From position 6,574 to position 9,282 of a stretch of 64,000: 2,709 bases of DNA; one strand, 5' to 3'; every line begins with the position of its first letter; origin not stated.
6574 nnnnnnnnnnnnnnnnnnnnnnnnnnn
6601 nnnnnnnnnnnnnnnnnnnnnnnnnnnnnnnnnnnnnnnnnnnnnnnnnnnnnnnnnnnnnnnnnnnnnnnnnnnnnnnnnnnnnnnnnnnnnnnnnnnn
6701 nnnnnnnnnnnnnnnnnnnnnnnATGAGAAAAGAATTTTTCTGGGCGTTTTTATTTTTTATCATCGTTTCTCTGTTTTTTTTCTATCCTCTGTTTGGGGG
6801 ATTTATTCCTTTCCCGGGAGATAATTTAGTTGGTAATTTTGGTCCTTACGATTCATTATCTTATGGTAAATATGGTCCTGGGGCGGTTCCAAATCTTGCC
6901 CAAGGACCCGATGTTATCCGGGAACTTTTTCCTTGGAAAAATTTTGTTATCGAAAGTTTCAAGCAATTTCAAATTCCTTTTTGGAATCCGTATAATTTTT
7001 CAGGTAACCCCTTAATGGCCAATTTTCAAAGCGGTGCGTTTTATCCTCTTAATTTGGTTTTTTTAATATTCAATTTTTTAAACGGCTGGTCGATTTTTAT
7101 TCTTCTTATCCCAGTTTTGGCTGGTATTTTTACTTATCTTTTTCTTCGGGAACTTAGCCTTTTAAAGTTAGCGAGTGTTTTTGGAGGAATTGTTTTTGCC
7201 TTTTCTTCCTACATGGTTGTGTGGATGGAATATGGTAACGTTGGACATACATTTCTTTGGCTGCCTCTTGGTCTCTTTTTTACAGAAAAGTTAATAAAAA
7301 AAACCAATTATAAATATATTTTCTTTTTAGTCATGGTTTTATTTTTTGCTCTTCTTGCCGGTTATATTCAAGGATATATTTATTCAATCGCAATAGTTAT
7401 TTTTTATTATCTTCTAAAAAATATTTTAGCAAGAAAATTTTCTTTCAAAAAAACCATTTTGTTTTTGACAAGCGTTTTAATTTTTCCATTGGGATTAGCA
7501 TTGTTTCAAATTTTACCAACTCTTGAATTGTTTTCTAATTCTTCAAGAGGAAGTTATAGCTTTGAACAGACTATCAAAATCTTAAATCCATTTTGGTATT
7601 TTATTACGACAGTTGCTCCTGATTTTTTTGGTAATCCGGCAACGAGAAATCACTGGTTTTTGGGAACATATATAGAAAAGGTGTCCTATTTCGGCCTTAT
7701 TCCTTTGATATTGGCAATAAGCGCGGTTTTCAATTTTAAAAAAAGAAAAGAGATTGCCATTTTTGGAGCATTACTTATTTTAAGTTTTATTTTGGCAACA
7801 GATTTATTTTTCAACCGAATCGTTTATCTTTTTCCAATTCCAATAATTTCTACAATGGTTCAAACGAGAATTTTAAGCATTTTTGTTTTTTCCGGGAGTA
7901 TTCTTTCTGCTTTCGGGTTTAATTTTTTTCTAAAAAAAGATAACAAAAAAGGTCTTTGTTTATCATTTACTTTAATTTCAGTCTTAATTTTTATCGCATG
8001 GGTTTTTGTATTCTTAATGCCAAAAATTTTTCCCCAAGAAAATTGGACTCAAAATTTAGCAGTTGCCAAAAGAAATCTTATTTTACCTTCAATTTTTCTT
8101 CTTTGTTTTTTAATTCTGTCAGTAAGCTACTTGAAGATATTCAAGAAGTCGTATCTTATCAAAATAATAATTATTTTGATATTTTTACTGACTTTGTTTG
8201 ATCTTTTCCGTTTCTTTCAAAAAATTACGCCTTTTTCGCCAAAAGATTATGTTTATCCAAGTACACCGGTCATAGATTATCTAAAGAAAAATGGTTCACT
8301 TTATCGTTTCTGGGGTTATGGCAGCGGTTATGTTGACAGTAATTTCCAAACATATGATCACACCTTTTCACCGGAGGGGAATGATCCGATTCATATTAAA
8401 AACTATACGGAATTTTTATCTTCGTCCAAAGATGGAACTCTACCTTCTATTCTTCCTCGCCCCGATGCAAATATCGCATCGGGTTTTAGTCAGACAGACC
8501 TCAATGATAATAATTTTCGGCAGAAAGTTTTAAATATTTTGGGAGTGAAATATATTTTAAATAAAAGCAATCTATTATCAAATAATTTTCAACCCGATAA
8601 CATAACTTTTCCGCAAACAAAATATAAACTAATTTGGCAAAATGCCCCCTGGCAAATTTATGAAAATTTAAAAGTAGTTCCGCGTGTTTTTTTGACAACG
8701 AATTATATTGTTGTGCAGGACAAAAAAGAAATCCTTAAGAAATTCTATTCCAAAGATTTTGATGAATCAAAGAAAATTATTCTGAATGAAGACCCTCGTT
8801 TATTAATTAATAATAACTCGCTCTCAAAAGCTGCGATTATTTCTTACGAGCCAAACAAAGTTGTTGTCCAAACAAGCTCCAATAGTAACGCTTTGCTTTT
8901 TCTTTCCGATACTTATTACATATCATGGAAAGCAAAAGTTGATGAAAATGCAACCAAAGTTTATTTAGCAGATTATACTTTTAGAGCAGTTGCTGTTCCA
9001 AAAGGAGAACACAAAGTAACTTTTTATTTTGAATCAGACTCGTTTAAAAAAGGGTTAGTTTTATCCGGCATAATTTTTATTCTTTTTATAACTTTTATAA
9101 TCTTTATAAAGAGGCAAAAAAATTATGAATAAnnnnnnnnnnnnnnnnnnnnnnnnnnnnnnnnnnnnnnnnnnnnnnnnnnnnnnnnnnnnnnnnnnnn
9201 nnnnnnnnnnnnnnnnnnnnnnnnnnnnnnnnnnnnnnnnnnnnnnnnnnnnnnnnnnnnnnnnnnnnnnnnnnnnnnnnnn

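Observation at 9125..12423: Second family of YfhO-related proteins with a distinct N-terminal signature (HDGxxHxxR ... GYGYP) sharing only the C-terminal YxPGW...PKGEH module with YfhO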

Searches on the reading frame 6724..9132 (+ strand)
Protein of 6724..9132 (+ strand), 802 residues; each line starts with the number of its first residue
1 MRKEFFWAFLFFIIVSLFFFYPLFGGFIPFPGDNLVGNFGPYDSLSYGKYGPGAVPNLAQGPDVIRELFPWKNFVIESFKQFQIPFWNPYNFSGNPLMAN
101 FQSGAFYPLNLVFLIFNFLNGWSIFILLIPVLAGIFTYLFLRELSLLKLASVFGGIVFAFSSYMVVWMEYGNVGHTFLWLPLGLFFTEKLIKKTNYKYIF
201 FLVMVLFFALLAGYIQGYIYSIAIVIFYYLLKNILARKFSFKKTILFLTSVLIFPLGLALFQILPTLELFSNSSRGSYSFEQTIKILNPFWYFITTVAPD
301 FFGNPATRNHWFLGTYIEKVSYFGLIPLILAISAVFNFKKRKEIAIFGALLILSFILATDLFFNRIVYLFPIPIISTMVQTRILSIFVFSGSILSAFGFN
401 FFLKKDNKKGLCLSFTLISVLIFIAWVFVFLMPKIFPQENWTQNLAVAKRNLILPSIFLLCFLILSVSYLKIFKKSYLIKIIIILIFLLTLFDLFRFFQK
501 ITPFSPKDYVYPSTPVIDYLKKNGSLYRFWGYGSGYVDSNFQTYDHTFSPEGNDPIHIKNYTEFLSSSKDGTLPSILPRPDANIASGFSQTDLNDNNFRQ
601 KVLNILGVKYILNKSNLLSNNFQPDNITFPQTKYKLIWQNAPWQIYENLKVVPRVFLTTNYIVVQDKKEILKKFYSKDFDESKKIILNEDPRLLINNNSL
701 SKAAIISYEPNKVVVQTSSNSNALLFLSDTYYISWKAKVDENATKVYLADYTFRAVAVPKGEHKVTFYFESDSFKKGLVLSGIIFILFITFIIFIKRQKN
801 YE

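Call 4: search_protein_families(library=pfam, proteins=[window:6724-9132:+], max_evalue=1)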
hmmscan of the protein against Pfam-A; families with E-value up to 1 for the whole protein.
window:6724-9132:+ (802 aa): 1 family
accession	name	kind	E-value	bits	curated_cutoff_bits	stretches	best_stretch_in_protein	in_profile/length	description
PF09586.16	YfhO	-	2.6e-29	102.6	28.5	2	105-662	75-598/835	Bacterial membrane protein YfhO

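Call 5: search_protein_families(library=ncbifam, proteins=[window:6724-9132:+], max_evalue=1)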
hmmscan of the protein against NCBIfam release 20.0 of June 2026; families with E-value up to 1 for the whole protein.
window:6724-9132:+ (802 aa): 1 family
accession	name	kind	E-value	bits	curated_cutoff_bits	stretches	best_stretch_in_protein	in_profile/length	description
NF047590.1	GlcsyltransPgfM2Strep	equivalog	7.4e-05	21.1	1500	1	718-795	803-880/884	glycosyltransferase PgfM2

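Call 76: find_homologous_proteins(query=window:6724-9132:+, max_evalue=1e-10)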
Query window:6724-9132:+ (802 aa): 1206 proteins with E <= 1e-10 among 8000 candidates; the best 120 are listed.
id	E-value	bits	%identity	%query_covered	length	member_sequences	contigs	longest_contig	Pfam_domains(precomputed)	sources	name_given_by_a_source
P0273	0.0e+0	1774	100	100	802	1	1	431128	PF09586.17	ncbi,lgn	ncbi:MAG: YfhO family protein [Candidatus Levyibacteriota bacterium]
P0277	0.0e+0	1381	76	100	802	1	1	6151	PF09586.17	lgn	-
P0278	1.2e-291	988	56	100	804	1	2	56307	PF09586.17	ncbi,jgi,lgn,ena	-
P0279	7.0e-290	982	55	96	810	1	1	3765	PF09586.17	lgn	-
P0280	5.4e-288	976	55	98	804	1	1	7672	PF09586.17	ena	-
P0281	1.5e-287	975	55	99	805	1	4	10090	PF09586.17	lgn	-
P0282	7.9e-287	972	55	98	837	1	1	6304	PF09586.17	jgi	jgi:hypothetical protein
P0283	3.1e-286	970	57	97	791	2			PF09586.17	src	-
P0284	8.0e-286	969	56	99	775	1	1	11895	PF09586.17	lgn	-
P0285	1.6e-285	968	56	97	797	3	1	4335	PF09586.17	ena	-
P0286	1.3e-283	962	54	100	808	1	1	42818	PF09586.17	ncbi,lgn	-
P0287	1.6e-283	961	55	100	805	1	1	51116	PF09586.17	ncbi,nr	ncbi:YfhO family protein [Candidatus Roizmanbacteria bacterium]|nr:YfhO family protein [Candidatus R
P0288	3.2e-282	957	56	97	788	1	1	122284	PF09586.17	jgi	jgi:hypothetical protein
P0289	4.6e-282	956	56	97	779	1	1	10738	PF09586.17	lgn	-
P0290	8.1e-282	956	56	98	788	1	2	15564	PF09586.17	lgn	-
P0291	2.8e-281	954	55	99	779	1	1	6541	PF09586.17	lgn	-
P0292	6.7e-281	953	54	100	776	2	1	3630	PF09586.17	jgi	-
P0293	1.7e-280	951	55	97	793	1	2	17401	PF09586.17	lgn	-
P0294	1.7e-279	948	54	100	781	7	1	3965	PF09586.17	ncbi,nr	ncbi:YfhO family protein, partial [Patescibacteria group bacterium]|nr:YfhO family protein [Patescib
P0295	1.2e-278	945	55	98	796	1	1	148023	PF09586.17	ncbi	-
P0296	2.7e-278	944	54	98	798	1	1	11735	PF09586.17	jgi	jgi:uncharacterized membrane protein YfhO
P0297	2.8e-278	944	53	100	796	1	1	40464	PF09586.17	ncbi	-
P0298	2.8e-278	944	54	99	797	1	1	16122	PF09586.17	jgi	jgi:hypothetical protein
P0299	6.2e-278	943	55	100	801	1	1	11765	PF09586.17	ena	-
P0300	8.2e-278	942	55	98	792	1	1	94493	PF09586.17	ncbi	-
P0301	7.1e-277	939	55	99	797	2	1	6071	PF09586.17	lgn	-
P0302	1.5e-276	938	55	99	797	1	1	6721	PF09586.17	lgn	-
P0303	1.8e-276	938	53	100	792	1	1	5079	PF09586.17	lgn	-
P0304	1.1e-274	932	54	99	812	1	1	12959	PF09586.17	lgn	-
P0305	1.5e-274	932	55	100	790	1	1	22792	PF09586.17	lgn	-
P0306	4.2e-274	930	52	100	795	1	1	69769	PF09586.17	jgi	jgi:uncharacterized membrane protein YfhO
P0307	4.6e-274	930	54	100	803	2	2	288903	PF09586.17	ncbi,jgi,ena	-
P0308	1.9e-273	928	53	99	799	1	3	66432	PF09586.17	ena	-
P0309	2.4e-273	928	54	99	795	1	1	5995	PF09586.17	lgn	-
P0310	3.2e-273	927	52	100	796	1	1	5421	PF09586.17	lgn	-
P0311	3.3e-272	924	55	98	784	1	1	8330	PF09586.17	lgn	-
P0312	5.2e-272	923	52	99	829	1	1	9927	PF09586.17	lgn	-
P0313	1.6e-271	922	53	100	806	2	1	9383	PF09586.17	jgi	-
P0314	3.5e-271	920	52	98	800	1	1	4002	PF09586.17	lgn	-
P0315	7.5e-271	919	53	100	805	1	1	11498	PF09586.17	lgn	-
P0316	1.1e-270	919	52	100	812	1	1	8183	PF09586.17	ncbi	-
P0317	2.0e-270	918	53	97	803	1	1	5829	PF09586.17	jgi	jgi:hypothetical protein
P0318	2.4e-270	918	53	97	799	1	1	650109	PF09586.17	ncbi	-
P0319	3.3e-270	917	54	99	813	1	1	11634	PF09586.17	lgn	-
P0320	1.8e-269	915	52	100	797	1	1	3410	PF09586.17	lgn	-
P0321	3.0e-269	914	52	96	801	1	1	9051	PF10131.16,PF09586.17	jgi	jgi:uncharacterized membrane protein YfhO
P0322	4.6e-269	913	52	100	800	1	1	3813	PF09586.17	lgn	-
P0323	2.4e-268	911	51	99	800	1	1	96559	PF09586.17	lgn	-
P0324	2.4e-268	911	53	98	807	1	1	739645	PF09586.17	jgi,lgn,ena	-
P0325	3.1e-268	911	54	100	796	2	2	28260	PF09586.17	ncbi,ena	-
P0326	1.3e-266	905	54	99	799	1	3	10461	PF09586.17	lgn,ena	-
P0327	2.4e-266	904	53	100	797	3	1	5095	PF09586.17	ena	-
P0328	2.1e-265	901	51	97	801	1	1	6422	PF09586.17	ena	-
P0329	3.0e-265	901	52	100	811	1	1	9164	PF09586.17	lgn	-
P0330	1.3e-264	899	51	100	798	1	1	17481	PF09586.17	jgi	-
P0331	5.7e-264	897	52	100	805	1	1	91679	PF09586.17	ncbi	-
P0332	2.9e-263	894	51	100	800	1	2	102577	PF09586.17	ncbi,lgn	-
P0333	7.0e-263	893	53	99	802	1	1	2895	PF09586.17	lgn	-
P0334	8.4e-263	893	52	99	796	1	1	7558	PF09586.17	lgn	-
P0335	1.0e-262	892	51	97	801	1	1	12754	PF09586.17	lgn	-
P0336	1.3e-262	892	53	99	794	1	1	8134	PF09586.17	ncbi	-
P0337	7.2e-262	890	52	98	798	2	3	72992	PF09586.17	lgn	-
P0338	1.7e-261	888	53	99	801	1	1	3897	PF09586.17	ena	-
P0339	2.4e-261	888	52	100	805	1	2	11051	PF09586.17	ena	-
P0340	3.3e-261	887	53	99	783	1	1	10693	PF09586.17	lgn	-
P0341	6.3e-261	887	53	95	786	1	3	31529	PF09586.17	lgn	-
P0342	2.0e-260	885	52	100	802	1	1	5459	PF09586.17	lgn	-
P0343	7.2e-260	883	51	98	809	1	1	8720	PF09586.17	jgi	-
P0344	9.4e-260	883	52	100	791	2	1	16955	PF09586.17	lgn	-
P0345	2.1e-259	882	52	99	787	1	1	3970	PF09586.17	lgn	-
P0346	2.1e-258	878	51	95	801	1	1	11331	PF09586.17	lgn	-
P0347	2.1e-258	878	53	99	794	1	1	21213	PF09586.17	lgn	-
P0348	2.5e-258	878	50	99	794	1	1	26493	PF09586.17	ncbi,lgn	-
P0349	3.3e-257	874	51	99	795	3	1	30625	PF09586.17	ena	-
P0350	3.9e-257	874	52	99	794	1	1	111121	PF09586.17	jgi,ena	-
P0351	4.9e-257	874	51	97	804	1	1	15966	PF09586.17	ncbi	-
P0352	2.1e-256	872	51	99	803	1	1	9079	PF09586.17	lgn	-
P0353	4.1e-256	871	51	100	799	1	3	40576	PF09586.17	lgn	-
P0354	4.6e-256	870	51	98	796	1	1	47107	PF09586.17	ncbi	-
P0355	6.7e-256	870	51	99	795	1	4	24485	PF09586.17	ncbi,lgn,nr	ncbi:MAG: YfhO family protein [Candidatus Levybacteria bacterium]|nr:YfhO family protein [Candidatus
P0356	7.5e-256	870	51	100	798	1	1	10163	PF09586.17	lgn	-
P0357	8.9e-256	870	51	97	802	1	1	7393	PF09586.17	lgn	-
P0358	1.3e-255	869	53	96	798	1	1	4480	PF09586.17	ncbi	-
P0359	4.7e-255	867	51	98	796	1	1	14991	PF09586.17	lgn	-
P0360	7.0e-255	867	50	99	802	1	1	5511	PF09586.17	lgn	-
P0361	1.3e-254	866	53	98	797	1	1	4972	PF09586.17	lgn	-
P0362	4.1e-254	864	50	98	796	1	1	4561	PF09586.17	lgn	-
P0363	6.2e-254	863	52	96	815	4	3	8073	PF09586.17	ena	-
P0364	6.5e-254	863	51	98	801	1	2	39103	PF09586.17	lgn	-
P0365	1.1e-253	863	51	96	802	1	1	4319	PF09586.17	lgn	-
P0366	2.0e-253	862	51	98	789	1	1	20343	PF09586.17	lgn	-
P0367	4.7e-253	861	49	100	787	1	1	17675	PF09586.17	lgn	-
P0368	4.8e-253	860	52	97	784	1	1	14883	PF09586.17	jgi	jgi:hypothetical protein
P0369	1.5e-252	859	50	97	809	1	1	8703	PF09586.17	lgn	-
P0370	5.2e-252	857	50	99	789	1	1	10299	PF09586.17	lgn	-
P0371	8.1e-252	856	52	96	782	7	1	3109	PF09586.17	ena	-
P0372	1.5e-251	856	49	100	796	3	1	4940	PF09586.17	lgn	-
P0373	2.3e-251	855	50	99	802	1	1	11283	PF09586.17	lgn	-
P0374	3.2e-251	854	49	98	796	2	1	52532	PF09586.17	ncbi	-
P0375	6.0e-251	854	50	98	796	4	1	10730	PF09586.17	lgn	-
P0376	1.1e-250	853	51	98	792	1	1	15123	PF09586.17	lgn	-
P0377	1.3e-250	852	50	100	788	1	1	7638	PF09586.17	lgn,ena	-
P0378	6.0e-250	850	52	99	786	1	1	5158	PF09586.17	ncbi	-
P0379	1.9e-249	849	50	97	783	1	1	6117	PF09586.17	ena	-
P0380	2.0e-249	848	49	100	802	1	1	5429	PF09586.17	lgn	-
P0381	3.9e-249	848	49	99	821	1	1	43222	PF09586.17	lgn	-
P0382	7.1e-249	847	51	99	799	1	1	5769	PF09586.17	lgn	-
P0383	8.1e-249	847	50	96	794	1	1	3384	PF09586.17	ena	-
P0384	1.3e-248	846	51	96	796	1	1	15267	PF09586.17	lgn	-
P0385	2.2e-248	845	49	97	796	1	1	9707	PF09586.17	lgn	-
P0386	4.1e-248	844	51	99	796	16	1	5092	PF09586.17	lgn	-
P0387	9.8e-248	843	49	100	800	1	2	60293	PF09586.17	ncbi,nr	ncbi:MAG TPA: YfhO family protein [Patescibacteria group bacterium]|nr:YfhO family protein [Patescib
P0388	1.6e-247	842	51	100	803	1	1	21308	PF09586.17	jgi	jgi:hypothetical protein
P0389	1.4e-246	839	50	100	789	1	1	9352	PF09586.17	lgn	-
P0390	3.0e-246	838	51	98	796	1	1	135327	PF09586.17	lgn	-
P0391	5.7e-246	837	51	99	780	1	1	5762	PF09586.17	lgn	-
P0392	8.9e-246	836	48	100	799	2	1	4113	PF09586.17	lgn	-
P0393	1.2e-245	836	49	97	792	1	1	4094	PF09586.17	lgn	-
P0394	5.4e-245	834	49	98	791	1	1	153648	PF09586.17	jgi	jgi:hypothetical protein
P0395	1.6e-244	832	49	98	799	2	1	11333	PF09586.17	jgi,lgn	-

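Call 90: predict_structure(alignment_id=A7)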
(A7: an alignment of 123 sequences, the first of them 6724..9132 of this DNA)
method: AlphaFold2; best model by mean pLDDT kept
length: 802 residues; sequences in the alignment: 123
mean_pLDDT: 92.8   pTM: 0.92
mean pLDDT of the five models: 92.8, 92.8, 92.6, 92.2, 91.3
residues with pLDDT >= 90: 648; 70-90: 126; 50-70: 20; < 50: 8
segments of 3 or more residues with pLDDT < 50: 373-378
pLDDT, mean of each block of 10 residues (from residue 1): 88 98 96 93 94 88 91 97 95 92 94 97 98 98 98 98 89 96 98 95 98 93 97 96 96 97 93 74 80 91 78 73 96 97 98 91 78 51 89 99 96 98 97 87 89 97 97 91 98 94 93 97 95 94 96 89 96 84 88 92 98 92 93 97 97 96 96 96 96 86 95 97 97 97 97 97 98 97 98 85 42
secondary structure, 60 per line:
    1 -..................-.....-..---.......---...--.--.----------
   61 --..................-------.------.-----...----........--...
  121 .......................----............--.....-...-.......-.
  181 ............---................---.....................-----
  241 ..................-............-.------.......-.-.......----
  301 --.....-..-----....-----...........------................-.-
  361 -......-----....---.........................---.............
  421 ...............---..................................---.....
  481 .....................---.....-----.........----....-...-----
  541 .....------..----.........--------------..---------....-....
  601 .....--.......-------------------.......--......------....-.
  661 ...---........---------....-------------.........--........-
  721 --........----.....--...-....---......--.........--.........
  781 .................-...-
elements in order (helices of 4 or more, strands of 3 or more residues): H2-19 H21-25 H32-38 H63-80 H108-115 H118-143 H148-159 H162-166 H172-178 H180-192 H196-211 H215-235 H241-258 H260-271 H280-286 H290-296 H316-319 H325-335 H342-357 H362-367 H373-376 H380-404 H408-435 H439-472 H476-501 H515-523 E528-531 H541-545 H559-566 H592-595 H597-605 E608-614 E634-640 E643-648 E655-658 E660-663 H667-674 E684-687 E701-709 E712-719 E723-730 E735-739 E742-744 E746-749 E753-758 E761-769 H772-797

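Call 92: fold_search(model_id=the predicted structure, library=pdb)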
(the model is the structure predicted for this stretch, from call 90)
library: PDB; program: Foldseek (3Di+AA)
matches with E <= 10: 295; with E <= 0.001: 11
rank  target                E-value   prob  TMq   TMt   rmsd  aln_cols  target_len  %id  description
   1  6w98_A                3.7e-06  1.00  0.38  0.26  20.9       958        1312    9  Single-Particle Cryo-EM Structure of Arabinofuranosyltransferase AftD from Mycobacteria (released 2020-05-13)
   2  8age_A                7.7e-06  1.00  0.37  0.44  12.3       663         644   12  Structure of yeast oligosaccharylransferase complex with acceptor peptide bound (released 2022-12-07)
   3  7oci_F                3.4e-05  1.00  0.37  0.45  11.6       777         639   11  Cryo-EM structure of yeast Ost6p containing oligosaccharyltransferase complex (released 2022-02-16)
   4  8agc_A                3.4e-05  1.00  0.31  0.35  16.9       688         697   13  Structure of yeast oligosaccharylransferase complex with lipid-linked oligosaccharide and non-acceptor peptide bound (released 2022-12-07)
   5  6wby                  4.9e-05  1.00  0.41  0.29  21.1       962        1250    8  Single-Particle Cryo-EM Structure of Arabinofuranosyltransferase AftD from Mycobacteria, Mutant R1389S Class 2 (released 2020-05-13)
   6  8b6l_I                7.1e-05  1.00  0.34  0.39  17.8       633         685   11  Subtomogram average of the human Sec61-TRAP-OSTA-translocon (released 2022-12-07)
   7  6s7t_A                8.4e-05  1.00  0.34  0.38  17.4       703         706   12  Cryo-EM structure of human oligosaccharyltransferase complex OST-B (released 2019-12-18)
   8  9n9j_I                1.7e-04  1.00  0.35  0.40  18.9       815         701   12  Structure of a GRP94 folding intermediate engaged with a CCDC134- and FKBP11-bound secretory translocon (released 2025-11-19)
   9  6ezn_F                2.7e-04  1.00  0.34  0.41  15.2       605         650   13  Cryo-EM structure of the yeast oligosaccharyltransferase (OST) complex (released 2018-01-17)
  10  8agb_A                3.1e-04  1.00  0.35  0.42  15.2       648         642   13  Structure of yeast oligosaccharylransferase complex with lipid-linked oligosaccharide bound (released 2022-12-07)
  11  6wbx                  8.4e-04  1.00  0.34  0.23  22.2       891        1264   10  Single-Particle Cryo-EM Structure of Arabinofuranosyltransferase AftD from Mycobacteria, Mutant R1389S Class 1 (released 2020-05-13)
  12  6s7o_A                1.0e-03  1.00  0.37  0.44  12.8       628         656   12  Cryo-EM structure of human oligosaccharyltransferase complex OST-A (released 2019-12-18)
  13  6gxc_A                1.4e-03  1.00  0.32  0.35  10.4       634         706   12  Bacterial oligosaccharyltransferase PglB in complex with an inhibitory peptide and a reactive lipid-linked oligosaccha (released 2018-11-14)
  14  3rce_A                1.6e-03  1.00  0.36  0.41   9.3       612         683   12  Bacterial oligosaccharyltransferase PglB (released 2011-06-15)
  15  8pn9_A                1.9e-03  1.00  0.34  0.41  13.1       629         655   12  Structure of human oligosaccharyltransferase OST-A complex bound to NGI-1 (released 2024-05-08)
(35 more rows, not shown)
